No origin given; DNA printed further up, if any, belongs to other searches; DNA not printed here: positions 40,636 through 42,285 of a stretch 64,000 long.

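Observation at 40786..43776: Tandem paralogous decahaem lipoproteins with identical haem spacing, a back-to-back CxxCH-x2-CxxCH pair and a conserved CX3CH motif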

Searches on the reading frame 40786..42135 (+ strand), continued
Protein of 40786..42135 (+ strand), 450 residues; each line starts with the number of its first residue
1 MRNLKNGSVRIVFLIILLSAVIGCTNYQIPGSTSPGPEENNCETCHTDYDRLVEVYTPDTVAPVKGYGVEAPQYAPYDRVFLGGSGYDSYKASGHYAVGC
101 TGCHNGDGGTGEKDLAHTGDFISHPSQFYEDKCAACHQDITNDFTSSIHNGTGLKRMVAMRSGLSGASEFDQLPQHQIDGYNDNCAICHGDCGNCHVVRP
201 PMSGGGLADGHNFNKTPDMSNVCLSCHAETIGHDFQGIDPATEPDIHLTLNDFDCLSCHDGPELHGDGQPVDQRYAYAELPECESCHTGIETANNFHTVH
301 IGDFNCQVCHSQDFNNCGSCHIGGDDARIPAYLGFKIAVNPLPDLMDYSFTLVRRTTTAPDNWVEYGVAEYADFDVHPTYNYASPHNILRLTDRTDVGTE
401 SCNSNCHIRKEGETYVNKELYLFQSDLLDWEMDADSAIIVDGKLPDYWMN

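Call 36: search_solved_structures(query=A2, max_evalue=1, show_alignments=3)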
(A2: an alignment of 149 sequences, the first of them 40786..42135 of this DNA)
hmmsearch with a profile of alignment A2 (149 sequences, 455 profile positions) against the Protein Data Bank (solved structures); distinct sequences matched with E-value up to 1: 60.
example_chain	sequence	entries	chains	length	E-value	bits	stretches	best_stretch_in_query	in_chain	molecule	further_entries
28pb_A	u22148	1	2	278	5.8e-12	48.4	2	246-400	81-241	Cytochrome c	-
1sp3_A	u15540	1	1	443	1.2e-11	47.3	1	115-304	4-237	cytochrome c, putative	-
6qvm_A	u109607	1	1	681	2.7e-10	42.9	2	210-316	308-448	Multiheme cytochrome cf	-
3ov0_A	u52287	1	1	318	3e-10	42.7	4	213-283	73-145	Cytochrome c family protein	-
6r2q_A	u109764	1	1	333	8.6e-08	34.6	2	209-306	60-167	Cystathionine beta-synthase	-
5ze8_A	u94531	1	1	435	9.3e-07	31.2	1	126-159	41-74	cytochrome c552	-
6i5b_A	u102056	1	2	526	2.9e-06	29.6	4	206-286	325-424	Uncharacterized protein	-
2j7a_A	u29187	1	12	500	0.00012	24.3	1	86-144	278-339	CYTOCHROME C NITRITE REDUCTASE NRFA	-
2vr0_A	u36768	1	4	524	0.00016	23.9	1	86-144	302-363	CYTOCHROME C NITRITE REDUCTASE, CATALYTIC SUBUNIT NFRA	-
3oue_A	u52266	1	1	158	0.0002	23.5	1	213-285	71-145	Cytochrome c family protein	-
1kwj_A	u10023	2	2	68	0.00052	22.1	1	85-134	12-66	cytochrome c7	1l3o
7tfs_A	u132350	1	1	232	0.00068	21.8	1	13-106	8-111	Cytochrome c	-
1ehj_A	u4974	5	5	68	0.0009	21.4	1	87-134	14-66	CYTOCHROME C7 | CYTOCHROME C551.5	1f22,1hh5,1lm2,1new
1bvb_A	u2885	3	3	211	0.0011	21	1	125-253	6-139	CYTOCHROME C-554 | CYTOCHROME C554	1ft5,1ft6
8bcx_A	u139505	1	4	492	0.0013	20.8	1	236-284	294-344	Nitrite reductase (cytochrome; ammonia-forming)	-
9wt9_A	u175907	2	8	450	0.1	14.6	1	118-148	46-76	Cytochrome c,Multiheme cytochrome c selenoprotein mutant (MccSep U325A) | Cytochrome c,Multiheme cytochrome c selenoprotein (MccSep)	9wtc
9wt8_A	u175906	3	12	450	0.1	14.6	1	118-148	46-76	Cytochrome c,Multiheme cytochrome c selenoprotein (MccSep)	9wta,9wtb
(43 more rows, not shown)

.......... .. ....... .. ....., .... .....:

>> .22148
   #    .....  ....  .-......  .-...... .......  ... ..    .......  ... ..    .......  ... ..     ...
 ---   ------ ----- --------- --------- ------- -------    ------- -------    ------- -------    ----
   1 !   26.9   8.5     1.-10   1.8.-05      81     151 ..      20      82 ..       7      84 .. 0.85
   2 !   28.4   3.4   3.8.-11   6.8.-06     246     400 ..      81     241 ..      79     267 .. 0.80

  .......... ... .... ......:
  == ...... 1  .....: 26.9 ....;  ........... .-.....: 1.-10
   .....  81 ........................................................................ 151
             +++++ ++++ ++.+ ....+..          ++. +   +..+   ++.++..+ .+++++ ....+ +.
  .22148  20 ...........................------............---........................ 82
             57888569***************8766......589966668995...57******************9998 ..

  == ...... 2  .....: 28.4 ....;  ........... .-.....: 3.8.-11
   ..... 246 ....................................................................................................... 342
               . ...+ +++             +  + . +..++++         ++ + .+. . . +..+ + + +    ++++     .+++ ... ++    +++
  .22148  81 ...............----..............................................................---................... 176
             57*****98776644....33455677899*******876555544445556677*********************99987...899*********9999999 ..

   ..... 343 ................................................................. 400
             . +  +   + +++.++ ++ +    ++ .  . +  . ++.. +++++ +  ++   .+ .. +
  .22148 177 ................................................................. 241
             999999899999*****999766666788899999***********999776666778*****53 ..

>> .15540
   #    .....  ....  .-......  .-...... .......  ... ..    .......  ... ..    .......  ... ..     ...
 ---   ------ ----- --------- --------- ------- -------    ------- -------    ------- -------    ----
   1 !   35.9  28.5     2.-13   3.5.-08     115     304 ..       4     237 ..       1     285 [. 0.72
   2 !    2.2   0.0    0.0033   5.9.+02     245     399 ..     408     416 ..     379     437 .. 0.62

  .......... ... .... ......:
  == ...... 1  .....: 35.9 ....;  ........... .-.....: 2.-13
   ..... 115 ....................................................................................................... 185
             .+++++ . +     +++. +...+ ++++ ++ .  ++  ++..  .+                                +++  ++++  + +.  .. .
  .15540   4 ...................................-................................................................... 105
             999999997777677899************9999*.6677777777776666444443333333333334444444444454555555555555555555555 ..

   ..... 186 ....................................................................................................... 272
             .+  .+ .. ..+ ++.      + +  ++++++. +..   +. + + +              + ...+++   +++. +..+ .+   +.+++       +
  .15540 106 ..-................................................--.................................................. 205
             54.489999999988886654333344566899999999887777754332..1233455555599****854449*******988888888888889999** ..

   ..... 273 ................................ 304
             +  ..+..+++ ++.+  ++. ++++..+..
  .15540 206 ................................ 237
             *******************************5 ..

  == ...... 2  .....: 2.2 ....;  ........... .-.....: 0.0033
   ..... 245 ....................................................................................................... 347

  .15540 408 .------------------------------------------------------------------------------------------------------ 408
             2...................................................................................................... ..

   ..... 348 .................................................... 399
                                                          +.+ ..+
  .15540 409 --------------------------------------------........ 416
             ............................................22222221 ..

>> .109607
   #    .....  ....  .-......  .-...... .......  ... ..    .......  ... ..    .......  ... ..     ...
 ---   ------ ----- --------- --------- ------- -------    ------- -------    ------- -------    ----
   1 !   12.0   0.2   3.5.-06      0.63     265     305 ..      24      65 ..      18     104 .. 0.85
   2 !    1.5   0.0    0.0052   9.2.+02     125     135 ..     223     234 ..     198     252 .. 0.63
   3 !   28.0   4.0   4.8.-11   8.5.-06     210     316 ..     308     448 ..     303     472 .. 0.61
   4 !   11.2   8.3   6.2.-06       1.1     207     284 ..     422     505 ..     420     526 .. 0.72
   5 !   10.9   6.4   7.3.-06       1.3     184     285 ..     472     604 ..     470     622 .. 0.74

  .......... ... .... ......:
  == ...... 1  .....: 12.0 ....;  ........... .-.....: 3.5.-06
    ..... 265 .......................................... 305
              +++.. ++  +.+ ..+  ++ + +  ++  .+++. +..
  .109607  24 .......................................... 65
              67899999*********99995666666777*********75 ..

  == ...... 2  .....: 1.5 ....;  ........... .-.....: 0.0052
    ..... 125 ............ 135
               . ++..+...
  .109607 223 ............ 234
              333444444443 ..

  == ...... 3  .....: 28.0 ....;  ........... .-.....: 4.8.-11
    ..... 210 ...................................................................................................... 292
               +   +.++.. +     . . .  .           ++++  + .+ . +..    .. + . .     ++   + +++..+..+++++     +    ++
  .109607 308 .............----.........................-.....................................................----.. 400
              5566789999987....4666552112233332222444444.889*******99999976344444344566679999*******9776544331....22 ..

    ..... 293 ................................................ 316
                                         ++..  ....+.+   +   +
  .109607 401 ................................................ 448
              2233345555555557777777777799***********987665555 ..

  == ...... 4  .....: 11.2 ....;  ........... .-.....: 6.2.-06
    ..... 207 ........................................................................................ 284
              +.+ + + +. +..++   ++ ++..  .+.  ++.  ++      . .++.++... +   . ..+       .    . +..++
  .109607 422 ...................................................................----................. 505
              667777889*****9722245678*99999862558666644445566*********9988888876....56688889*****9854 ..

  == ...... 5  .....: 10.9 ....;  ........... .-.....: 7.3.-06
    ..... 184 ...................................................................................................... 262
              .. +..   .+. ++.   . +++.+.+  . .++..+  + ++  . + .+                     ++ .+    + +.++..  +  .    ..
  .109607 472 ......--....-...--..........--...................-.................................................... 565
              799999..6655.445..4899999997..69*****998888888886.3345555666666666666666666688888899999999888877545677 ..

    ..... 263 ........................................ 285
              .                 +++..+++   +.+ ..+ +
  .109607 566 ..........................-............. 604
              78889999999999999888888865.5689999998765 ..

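Call 43: predict_structure(alignment_id=A2)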
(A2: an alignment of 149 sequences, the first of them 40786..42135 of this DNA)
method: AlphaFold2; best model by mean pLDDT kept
length: 450 residues; sequences in the alignment: 149
mean_pLDDT: 90.9   pTM: 0.84
mean pLDDT of the five models: 90.9, 90.8, 90.3, 90.1, 90.0
residues with pLDDT >= 90: 344; 70-90: 79; 50-70: 21; < 50: 6
segments of 3 or more residues with pLDDT < 50: none
pLDDT, mean of each block of 10 residues (from residue 1): 62 89 61 57 96 94 82 94 94 96 95 95 95 96 92 92 95 94 86 94 93 94 89 94 97 95 91 91 94 95 96 91 71 96 96 94 87 96 97 95 94 96 97 98 93
secondary structure, 60 per line:
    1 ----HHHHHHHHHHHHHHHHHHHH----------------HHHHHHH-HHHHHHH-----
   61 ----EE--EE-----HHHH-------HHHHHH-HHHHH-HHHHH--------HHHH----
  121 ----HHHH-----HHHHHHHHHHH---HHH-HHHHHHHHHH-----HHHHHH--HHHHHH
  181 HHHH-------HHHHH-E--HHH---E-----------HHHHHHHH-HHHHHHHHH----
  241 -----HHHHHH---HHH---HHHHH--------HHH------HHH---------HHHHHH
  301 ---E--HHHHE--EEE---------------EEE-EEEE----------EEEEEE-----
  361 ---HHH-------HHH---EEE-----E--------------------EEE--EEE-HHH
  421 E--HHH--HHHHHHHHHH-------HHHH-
elements in order: H5-24 H41-47 H49-55 H76-79 H87-92 H94-98 H100-104 H113-116 H125-128 H134-144 H152-161 H167-172 H175-184 H192-196 H219-226 H228-236 H246-251 H261-265 H295-300 H307-310 E314-316 E332-334 E336-339 E350-355 E380-382 E409-411 E414-416 H429-438 H446-449

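Call 45: fold_search(model_id=the predicted structure, library=pdb)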
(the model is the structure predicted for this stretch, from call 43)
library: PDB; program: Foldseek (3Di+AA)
matches with E <= 10: 3; with E <= 0.001: 0
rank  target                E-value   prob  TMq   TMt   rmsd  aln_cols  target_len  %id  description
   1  1sp3                  2.6e-03  0.98  0.28  0.29   8.2       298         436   15  Crystal structure of octaheme cytochrome c from Shewanella oneidensis (released 2004-09-21)
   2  4rkn_B                4.4e+00  0.02  0.11  0.08  15.7       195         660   19  Wolinella succinogenes octaheme sulfite reductase MccA, form II (released 2015-02-04)
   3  4fas_A                9.6e+00  0.02  0.20  0.19  10.4       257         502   16  Complex crystal structure of hydroxylamine oxidoreductase and NE1300 from Nitrosomonas europaea (released 2013-09-04)
